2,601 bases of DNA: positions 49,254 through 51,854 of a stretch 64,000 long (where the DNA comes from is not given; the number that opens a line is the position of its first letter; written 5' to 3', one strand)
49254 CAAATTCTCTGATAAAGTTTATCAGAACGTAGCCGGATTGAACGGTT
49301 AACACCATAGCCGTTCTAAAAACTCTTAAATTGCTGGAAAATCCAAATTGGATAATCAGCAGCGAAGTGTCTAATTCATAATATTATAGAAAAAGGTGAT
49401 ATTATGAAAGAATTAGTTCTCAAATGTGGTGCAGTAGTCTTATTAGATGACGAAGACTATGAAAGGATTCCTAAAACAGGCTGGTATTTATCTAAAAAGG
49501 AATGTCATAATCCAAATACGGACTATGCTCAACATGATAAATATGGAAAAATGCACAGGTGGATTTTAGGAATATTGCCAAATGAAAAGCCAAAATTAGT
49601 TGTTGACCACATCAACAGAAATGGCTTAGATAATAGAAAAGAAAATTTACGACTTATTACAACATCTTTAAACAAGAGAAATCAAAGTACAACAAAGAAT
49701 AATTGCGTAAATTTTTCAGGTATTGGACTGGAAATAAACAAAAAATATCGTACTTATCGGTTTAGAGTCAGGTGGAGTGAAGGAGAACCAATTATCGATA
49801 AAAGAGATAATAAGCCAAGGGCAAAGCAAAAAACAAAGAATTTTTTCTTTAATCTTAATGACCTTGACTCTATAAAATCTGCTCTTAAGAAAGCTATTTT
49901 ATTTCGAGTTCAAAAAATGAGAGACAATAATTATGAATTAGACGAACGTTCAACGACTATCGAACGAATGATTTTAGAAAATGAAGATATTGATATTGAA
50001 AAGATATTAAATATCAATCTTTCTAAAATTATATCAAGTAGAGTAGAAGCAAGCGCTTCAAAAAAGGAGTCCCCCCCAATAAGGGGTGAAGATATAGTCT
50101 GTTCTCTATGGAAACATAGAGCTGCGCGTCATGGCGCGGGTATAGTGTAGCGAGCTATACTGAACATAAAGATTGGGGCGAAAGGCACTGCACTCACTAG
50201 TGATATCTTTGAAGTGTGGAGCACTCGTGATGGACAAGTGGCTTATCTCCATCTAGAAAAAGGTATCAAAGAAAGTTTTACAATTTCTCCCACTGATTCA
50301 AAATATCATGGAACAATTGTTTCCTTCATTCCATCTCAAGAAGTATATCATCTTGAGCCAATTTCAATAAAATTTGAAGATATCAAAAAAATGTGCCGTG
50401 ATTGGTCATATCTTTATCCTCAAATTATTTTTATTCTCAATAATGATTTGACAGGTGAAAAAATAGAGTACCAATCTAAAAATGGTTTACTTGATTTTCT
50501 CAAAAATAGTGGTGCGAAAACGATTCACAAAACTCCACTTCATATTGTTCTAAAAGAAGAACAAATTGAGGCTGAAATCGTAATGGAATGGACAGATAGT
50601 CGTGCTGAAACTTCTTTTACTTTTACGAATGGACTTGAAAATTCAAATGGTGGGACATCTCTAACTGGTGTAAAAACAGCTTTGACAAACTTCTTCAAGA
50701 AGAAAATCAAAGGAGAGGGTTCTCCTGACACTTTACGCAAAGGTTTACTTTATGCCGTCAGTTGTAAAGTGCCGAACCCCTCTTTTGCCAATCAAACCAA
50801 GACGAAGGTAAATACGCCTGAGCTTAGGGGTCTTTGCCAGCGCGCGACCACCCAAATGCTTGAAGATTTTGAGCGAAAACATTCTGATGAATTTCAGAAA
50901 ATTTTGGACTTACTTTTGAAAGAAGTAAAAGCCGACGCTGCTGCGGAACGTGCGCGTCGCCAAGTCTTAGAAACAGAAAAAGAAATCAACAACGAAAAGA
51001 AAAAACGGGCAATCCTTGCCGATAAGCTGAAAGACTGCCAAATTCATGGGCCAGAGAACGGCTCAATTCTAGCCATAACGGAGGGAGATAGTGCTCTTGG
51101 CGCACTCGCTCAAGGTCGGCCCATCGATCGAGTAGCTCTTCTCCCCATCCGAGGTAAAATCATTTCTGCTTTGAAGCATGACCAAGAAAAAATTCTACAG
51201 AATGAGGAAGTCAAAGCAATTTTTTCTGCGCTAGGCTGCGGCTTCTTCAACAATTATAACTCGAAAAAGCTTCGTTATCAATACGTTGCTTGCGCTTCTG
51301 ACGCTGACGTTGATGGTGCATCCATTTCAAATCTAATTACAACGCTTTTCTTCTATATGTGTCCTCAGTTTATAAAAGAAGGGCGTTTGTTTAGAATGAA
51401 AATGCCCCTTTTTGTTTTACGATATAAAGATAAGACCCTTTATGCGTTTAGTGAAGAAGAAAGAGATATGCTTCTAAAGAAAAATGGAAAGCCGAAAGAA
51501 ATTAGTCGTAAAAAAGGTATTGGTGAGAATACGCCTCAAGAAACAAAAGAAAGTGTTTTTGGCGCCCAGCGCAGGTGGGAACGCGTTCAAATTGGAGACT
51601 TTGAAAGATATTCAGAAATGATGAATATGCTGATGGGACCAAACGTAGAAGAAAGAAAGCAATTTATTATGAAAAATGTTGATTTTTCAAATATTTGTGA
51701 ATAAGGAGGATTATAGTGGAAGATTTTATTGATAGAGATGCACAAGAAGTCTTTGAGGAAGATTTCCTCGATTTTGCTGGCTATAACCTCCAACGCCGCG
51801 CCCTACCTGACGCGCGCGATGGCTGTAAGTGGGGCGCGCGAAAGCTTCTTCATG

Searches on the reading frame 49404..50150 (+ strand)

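Call 78: search_protein_families(library=pfam, proteins=[window:49404-50150:+], max_evalue=0.01)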
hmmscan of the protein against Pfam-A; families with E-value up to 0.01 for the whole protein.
window:49404-50150:+ (248 aa): 1 family
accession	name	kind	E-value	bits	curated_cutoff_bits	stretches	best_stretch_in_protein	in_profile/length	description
PF13392.12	HNH_3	-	2.6e-07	30.6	24.8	1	63-91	17-45/46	HNH endonuclease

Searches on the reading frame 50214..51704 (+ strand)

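Call 11: search_protein_families(library=phrogs, proteins=[window:50214-51704:+])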
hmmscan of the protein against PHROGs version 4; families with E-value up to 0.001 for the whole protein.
window:50214-51704:+ (496 aa): 3 families
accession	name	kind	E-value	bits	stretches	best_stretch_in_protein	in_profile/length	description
phrog_543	-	DNA, RNA and nucleotide metabolism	7e-87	293.2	1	2-491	171-642/661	DNA topoisomerase II large subunit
phrog_28877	-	DNA, RNA and nucleotide metabolism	1.1e-41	143.5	1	32-490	186-671/1441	DNA topoisomerase II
phrog_7229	-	DNA, RNA and nucleotide metabolism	1.7e-22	81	1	324-488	6-165/172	DNA topoisomerase II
